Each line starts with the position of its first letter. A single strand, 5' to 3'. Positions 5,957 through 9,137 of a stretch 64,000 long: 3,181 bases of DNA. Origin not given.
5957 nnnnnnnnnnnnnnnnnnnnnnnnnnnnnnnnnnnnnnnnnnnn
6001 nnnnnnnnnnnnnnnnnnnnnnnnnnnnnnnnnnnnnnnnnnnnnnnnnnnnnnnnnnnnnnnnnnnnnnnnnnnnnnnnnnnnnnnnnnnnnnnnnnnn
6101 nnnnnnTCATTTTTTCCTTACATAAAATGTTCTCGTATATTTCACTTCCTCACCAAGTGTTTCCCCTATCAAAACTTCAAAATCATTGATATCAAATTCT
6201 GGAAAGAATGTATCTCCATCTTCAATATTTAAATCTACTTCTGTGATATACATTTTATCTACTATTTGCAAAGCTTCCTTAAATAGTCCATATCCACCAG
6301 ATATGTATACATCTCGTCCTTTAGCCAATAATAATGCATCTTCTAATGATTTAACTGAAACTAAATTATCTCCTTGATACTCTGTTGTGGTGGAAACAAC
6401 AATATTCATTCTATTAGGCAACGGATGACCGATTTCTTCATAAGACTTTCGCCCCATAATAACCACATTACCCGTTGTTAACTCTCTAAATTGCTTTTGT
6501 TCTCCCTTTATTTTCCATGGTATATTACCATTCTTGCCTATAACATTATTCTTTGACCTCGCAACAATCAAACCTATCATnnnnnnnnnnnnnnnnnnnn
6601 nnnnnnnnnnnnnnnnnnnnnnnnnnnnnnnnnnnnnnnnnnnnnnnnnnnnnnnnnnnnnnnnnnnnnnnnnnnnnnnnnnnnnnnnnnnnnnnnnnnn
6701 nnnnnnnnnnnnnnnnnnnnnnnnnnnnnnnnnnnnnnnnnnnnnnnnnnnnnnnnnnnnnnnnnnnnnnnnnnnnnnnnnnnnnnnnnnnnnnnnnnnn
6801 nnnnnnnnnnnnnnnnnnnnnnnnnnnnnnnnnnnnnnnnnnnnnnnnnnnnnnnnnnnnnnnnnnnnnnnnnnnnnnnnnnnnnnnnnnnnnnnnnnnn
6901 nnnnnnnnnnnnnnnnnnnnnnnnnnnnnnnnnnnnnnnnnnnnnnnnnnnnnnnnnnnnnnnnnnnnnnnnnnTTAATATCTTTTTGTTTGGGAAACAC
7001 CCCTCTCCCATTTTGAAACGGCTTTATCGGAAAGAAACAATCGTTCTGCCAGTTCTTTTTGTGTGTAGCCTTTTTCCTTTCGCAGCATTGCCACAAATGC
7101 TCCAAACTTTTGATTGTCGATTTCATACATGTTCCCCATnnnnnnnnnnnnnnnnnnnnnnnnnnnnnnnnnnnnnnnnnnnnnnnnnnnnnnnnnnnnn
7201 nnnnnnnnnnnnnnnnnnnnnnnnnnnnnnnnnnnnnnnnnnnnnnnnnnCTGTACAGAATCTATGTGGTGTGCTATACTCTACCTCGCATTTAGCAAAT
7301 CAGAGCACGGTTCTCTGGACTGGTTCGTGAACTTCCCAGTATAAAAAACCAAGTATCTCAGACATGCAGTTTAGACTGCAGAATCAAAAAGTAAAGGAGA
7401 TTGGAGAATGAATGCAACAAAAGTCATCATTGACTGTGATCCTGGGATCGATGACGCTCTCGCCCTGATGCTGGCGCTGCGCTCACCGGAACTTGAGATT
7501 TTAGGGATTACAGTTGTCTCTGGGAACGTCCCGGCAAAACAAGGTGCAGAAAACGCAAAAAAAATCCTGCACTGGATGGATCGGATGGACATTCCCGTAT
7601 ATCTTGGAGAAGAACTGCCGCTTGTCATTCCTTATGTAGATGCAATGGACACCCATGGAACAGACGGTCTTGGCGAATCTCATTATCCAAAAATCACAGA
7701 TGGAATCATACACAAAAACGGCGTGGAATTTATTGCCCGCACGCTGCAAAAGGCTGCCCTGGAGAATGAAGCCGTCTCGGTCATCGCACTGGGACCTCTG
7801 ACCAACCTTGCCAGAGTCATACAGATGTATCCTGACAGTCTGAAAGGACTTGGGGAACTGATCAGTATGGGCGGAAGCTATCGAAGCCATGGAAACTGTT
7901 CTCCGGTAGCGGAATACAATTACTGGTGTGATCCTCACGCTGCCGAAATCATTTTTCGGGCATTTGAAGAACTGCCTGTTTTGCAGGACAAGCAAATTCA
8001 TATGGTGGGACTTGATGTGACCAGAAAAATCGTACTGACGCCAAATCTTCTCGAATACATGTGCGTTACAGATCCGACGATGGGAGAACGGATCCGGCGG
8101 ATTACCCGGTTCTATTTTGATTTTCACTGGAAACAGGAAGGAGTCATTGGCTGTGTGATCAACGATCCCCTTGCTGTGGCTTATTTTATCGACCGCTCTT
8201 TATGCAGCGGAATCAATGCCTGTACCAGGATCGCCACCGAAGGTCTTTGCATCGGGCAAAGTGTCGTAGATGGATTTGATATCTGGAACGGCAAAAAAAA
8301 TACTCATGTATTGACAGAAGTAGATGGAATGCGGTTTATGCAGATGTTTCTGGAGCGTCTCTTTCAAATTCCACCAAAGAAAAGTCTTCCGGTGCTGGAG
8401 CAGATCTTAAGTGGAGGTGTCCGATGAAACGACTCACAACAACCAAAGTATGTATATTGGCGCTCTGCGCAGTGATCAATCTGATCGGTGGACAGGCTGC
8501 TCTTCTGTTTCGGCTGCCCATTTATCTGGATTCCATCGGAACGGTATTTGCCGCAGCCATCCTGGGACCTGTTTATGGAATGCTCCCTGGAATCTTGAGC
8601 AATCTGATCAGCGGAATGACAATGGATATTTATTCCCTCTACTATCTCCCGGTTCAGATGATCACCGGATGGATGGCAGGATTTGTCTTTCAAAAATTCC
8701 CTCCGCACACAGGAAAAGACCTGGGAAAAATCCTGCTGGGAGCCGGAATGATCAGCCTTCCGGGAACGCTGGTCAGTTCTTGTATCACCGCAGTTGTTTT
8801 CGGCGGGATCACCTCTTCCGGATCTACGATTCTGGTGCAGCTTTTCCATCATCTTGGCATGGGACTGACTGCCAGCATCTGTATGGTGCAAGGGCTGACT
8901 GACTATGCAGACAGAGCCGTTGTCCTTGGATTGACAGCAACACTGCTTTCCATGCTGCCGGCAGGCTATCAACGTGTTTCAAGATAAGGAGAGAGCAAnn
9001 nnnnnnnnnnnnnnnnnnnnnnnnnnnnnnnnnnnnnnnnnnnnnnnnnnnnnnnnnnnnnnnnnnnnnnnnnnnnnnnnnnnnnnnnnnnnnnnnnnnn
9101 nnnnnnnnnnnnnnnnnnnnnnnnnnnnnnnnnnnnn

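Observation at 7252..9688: Putative preQ1-I riboswitch controlling a three-gene queuosine salvage operon (nucleoside hydrolase, ECF S component, CX4CX2C radical-SAM-like protein)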

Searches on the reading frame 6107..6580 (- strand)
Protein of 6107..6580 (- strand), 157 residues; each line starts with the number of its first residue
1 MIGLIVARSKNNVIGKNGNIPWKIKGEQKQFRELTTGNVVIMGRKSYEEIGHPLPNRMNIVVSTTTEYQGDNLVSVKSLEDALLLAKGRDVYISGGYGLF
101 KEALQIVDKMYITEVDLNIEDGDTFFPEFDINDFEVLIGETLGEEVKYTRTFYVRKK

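Call 4: search_protein_families(library=pfam, proteins=[window:6107-6580:-], max_evalue=0.01)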
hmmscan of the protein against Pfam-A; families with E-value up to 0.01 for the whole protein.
window:6107-6580:- (157 aa): 1 family
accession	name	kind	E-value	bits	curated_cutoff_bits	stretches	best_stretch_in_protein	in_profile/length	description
PF00186.24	DHFR_1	-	8.3e-45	152.8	25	1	1-151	1-153/159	Dihydrofolate reductase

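Call 5: search_protein_families(library=ncbifam, proteins=[window:6107-6580:-], max_evalue=0.01)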
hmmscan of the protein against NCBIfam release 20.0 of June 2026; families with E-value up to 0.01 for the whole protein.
window:6107-6580:- (157 aa): 31 families (the best 25 are shown)
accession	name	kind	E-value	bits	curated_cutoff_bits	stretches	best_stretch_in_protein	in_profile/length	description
NF000333.1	trim_DfrF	exception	1.1e-108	360.3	320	1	1-156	1-156/164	trimethoprim-resistant dihydrofolate reductase DfrF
NF000055.3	trim_DfrA12_A21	exception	3.6e-38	131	330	1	2-156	8-163/165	DfrA12/DfrA21 family trimethoprim-resistant dihydrofolate reductase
NF040541.1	trim_DfrE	exception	2.6e-37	128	347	1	2-156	3-157/157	trimethoprim-resistant dihydrofolate reductase DfrE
NF000053.2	trim_DfrA12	exception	6.7e-36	123.6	360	1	2-156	8-163/165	trimethoprim-resistant dihydrofolate reductase DfrA12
NF000155.1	trim_DfrC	exception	1.6e-29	102.8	350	1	3-137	4-135/161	trimethoprim-sensitive dihydrofolate reductase DfrC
NF033851.1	trim_DfrA35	exception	3.5e-29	101.6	360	1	1-156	1-166/170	trimethoprim-resistant dihydrofolate reductase DfrA35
NF000019.2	trim_DfrA3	exception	1.1e-28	100.1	350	1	1-130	2-131/162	trimethoprim-resistant dihydrofolate reductase DfrA3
NF008037.0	PRK10769.1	equivalog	2.9e-28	98.8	168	1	1-140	2-140/160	type 3 dihydrofolate reductase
NF000332.1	trim_DfrDGK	exception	3.1e-28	98.7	300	1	2-145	2-146/161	DfrD/DfrG/DfrK family trimethoprim-resistant dihydrofolate reductase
NF000006.2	trim_DfrA26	exception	6.5e-27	94.8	350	1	3-134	20-157/183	trimethoprim-resistant dihydrofolate reductase DfrA26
NF000143.1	trim_DfrG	exception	5.7e-26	91.2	365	1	2-138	3-139/165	trimethoprim-resistant dihydrofolate reductase DfrG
NF000330.1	trim_DfrA1_like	exception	7.8e-26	90.8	250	1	2-152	3-153/157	trimethoprim-resistant dihydrofolate reductase DfrA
NF000159.1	trim_DfrD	exception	9e-25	87.4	350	1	2-140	7-146/166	trimethoprim-resistant dihydrofolate reductase DfrD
NF041386.1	dihyfolred_HdrA_Halo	equivalog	3.2e-24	85.5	300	1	6-136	7-141/158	dihydrofolate reductase HdrA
NF033473.1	trim_sens_DfrEf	exception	4.7e-23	81.8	350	1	1-136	1-138/164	trimethoprim-sensitive dihydrofolate reductase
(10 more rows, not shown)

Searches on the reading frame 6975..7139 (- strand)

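Call 4: search_protein_families(library=pfam, proteins=[window:6975-7139:-], max_evalue=0.01)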
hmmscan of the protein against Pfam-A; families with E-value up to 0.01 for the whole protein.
window:6975-7139:- (54 aa): 7 families
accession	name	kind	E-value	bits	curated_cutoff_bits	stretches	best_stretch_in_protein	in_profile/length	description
PF01381.28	HTH_3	-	6.4e-09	36.2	23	1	18-49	3-34/55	Helix-turn-helix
PF13560.12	HTH_31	-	3.1e-07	31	27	1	12-48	2-38/64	Helix-turn-helix domain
PF12844.13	HTH_19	-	3.8e-05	23.9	30.2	1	13-49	1-37/64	Helix-turn-helix domain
PF13412.12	HTH_24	-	0.0009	19.2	21.9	1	18-42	11-35/48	Winged helix-turn-helix DNA-binding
PF21212.3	Dimerisation2-like_dom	-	0.0021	18.8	27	1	11-41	22-52/72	Dimerisation2-like domain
PF13384.12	HTH_23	-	0.0021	18.2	24.6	1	18-45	12-38/50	Homeodomain-like domain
PF04545.22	Sigma70_r4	-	0.0021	18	24.1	1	19-45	15-41/50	Sigma-70, region 4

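Call 5: search_protein_families(library=ncbifam, proteins=[window:6975-7139:-], max_evalue=0.01)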
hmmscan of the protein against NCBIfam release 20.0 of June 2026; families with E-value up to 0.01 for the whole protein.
window:6975-7139:- (54 aa): 11 families
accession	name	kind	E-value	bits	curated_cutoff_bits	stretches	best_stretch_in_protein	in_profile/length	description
TIGR03830.1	CxxCG_CxxCG_HTH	subfamily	4.7e-06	26.4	61.8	1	8-52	62-106/127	type II TA system antitoxin MqsA family protein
NF041951.1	phage_RstR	subfamily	5.8e-06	26.5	80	1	12-50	3-41/108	RstR family transcriptional repressor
NF007257.0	PRK09706.1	subfamily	1.4e-05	24.9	101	1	8-50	2-44/135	transcriptional repressor DicA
TIGR03070.1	couple_hipB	subfamily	4.4e-05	23.4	71.65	1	11-47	2-38/58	type II toxin-antitoxin system Y4mF family antitoxin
NF047948.1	male_kill_WMK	equivalog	0.00034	20.2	300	1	11-50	162-201/300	WO male-killing family protein Wmk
NF046032.1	TransRegSlrRBacil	equivalog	0.00039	20.5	250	1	13-50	3-40/149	HTH-type transcriptional regulator SlrR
NF007271.0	PRK09726.1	equivalog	0.0045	16.9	79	1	12-51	13-52/88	type II toxin-antitoxin system antitoxin HipB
NF052239.1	antitox_spr1629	equivalog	0.0047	16.1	335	1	13-49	4-40/377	spr1629 family repressor/antitoxin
TIGR02937.1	sigma70-ECF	superfamily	0.0049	16.5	42.9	1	17-46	126-155/165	sigma-70 family RNA polymerase sigma factor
NF047542.1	telomere_Tap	equivalog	0.0055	15.5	600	1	18-50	24-56/695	telomere-associated protein Tap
NF003162.0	PRK04140.1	equivalog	0.0098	14.9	263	1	13-51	128-166/317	transcriptional regulator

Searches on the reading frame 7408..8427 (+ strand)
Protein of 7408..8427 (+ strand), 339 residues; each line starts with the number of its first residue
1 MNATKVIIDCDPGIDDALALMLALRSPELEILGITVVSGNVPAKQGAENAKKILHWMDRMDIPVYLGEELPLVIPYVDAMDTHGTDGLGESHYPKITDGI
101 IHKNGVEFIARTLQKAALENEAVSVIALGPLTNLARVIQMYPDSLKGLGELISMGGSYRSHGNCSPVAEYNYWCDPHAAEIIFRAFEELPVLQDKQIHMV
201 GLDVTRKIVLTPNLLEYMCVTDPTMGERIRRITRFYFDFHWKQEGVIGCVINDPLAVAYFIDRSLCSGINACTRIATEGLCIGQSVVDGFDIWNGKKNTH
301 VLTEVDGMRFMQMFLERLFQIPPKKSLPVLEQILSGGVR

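Call 4: search_protein_families(library=pfam, proteins=[window:7408-8427:+], max_evalue=0.01)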
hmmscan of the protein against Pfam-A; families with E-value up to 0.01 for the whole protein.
window:7408-8427:+ (339 aa): 1 family
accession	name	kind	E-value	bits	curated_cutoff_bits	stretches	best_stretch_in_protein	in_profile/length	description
PF01156.24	IU_nuc_hydro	-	6.3e-88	295.7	34.2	1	6-312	1-297/297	Inosine-uridine preferring nucleoside hydrolase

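Call 5: search_protein_families(library=ncbifam, proteins=[window:7408-8427:+], max_evalue=0.01)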
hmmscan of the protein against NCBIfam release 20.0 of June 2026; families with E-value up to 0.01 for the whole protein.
window:7408-8427:+ (339 aa): 4 families
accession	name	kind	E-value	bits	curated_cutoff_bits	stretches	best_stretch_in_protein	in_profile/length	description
NF008036.0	PRK10768.1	equivalog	3.2e-61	207.1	382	1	4-320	3-302/304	ribonucleoside hydrolase RihC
NF007761.0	PRK10443.1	equivalog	9.9e-57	192.3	433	1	3-318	2-307/311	pyrimidine-specific ribonucleoside hydrolase RihA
NF052221.1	UridNuclsHydUriH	equivalog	3.1e-51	174.4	450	1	5-317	1-305/310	uridine-preferring nucleoside hydrolase UriH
NF007417.0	PRK09955.1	equivalog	1.1e-45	155.9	459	1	1-314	1-302/313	ribosylpyrimidine nucleosidase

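Call 25: search_solved_structures(query=window:7408-8427:+, max_evalue=1e-20)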
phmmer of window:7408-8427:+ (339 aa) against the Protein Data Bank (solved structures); distinct sequences matched with E-value up to 1e-20: 24.
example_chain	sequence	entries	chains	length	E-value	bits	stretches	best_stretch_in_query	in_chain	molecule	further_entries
3g5i_A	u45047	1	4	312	1.8e-45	158.8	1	3-318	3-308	Pyrimidine-specific ribonucleoside hydrolase rihA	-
1yoe_A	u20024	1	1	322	2e-45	158.7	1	3-318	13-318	Hypothetical protein ybeK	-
4kpn_A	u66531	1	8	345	2e-43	152.1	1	4-294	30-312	Nucleoside N-ribohydrolase 1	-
4kpo_A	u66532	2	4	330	4.4e-41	144.4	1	4-295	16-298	Nucleoside N-ribohydrolase 3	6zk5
6ba0_A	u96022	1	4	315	2.2e-40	142.1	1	3-320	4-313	Cytidine/uridine-specific hydrolase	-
6zk1_A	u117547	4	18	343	3.3e-40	141.5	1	4-296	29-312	Pyrimidine-specific ribonucleoside hydrolase rihA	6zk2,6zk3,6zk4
1mas_A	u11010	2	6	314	3.3e-39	138.2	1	3-321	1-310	INOSINE-URIDINE NUCLEOSIDE N-RIBOHYDROLASE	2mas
4wr2_A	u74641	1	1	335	4.6e-39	137.7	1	2-317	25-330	Pyrimidine-specific ribonucleoside hydrolase RihA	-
5tsq_A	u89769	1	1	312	7.8e-39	137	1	5-319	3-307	IUnH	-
1q8f_A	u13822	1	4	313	1e-38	136.6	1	2-308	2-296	Pyrimidine nucleoside hydrolase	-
3mkm_A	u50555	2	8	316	1e-38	136.6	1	2-308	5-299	Putative uncharacterized protein YeiK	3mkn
8qnd_A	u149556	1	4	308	1.2e-38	136.4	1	3-319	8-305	Inosine-uridine nucleoside N-ribohydrolase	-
3b9x_A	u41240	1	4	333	1.3e-38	136.3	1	2-308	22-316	Pyrimidine-specific ribonucleoside hydrolase rihB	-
8ctm_A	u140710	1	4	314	3.5e-38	134.8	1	4-318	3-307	Inosine-uridine preferring nucleoside hydrolase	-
1ezr_A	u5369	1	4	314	3.5e-38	134.8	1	4-318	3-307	NUCLEOSIDE HYDROLASE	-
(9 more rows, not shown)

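Call 28: list_cluster_members(proteins=[window:7408-8427:+, window:8424-8987:+, window:8999-9688:+, window:6107-6580:-])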
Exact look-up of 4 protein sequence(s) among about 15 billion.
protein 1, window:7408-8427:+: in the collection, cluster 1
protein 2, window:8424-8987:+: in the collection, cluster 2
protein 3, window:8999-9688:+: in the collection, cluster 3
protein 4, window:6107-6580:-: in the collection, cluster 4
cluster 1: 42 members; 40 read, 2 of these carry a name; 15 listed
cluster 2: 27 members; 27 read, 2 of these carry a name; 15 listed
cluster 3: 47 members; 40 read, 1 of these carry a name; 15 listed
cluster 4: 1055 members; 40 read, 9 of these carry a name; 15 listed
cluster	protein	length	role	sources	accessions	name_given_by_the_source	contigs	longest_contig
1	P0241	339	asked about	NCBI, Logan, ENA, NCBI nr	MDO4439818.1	MAG: nucleoside hydrolase [Eubacteriales bacterium] | nucleoside hydrolase [Eubacteriales bacterium]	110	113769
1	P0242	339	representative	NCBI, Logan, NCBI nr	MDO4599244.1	MAG: nucleoside hydrolase [[Ruminococcus] gnavus] | nucleoside hydrolase [Mediterraneibacter gnavus]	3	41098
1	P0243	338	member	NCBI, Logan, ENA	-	-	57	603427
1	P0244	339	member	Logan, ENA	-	-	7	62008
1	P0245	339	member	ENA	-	-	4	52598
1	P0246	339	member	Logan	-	-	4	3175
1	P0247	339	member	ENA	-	-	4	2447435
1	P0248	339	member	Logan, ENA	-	-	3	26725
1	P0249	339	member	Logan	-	-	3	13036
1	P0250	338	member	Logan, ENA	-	-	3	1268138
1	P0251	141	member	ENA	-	-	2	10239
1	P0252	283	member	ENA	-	-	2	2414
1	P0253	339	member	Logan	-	-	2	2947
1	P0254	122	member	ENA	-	-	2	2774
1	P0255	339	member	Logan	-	-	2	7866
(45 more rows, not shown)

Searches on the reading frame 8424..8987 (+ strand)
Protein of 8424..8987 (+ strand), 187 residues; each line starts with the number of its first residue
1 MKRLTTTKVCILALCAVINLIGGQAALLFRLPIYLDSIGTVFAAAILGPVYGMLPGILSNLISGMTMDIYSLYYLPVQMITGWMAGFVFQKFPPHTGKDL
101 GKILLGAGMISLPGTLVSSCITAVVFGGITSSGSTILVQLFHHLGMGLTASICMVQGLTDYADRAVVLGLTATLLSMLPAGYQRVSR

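Call 4: search_protein_families(library=pfam, proteins=[window:8424-8987:+], max_evalue=0.01)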
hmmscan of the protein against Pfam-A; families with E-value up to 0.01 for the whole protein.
window:8424-8987:+ (187 aa): 2 families
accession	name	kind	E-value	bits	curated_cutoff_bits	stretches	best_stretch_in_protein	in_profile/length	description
PF12822.12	ECF_trnsprt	-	2.9e-06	27.8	30.7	1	9-128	3-128/169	ECF transporter, substrate-specific component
PF07155.17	ECF-ribofla_trS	-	0.0019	18.6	26.7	1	4-92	2-97/172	ECF-type riboflavin transporter, S component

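Call 5: search_protein_families(library=ncbifam, proteins=[window:8424-8987:+], max_evalue=0.01)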
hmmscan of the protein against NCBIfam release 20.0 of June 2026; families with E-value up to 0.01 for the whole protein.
window:8424-8987:+ (187 aa): 3 families
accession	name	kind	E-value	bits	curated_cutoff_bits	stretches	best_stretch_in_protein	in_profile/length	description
NF045596.1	ECF_S_CD3073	equivalog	1.6e-21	76.8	180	1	11-182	3-172/174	CD3073 family putative ECF transporter S component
NF007178.0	PRK09609.1-3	equivalog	3.9e-05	23.3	483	1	2-92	2-100/311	hypothetical protein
TIGR04518.1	ECF_S_folT_fam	subfamily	0.00027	20.8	60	1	5-111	3-112/163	folate family ECF transporter S component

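Call 26: search_solved_structures(query=window:8424-8987:+, max_evalue=1)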
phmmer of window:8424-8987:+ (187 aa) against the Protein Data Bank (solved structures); distinct sequences matched with E-value up to 1: 1.
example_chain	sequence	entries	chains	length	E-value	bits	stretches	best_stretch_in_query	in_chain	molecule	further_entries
2ha8_A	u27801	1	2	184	0.74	13.1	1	87-150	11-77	TAR (HIV-1) RNA loop binding protein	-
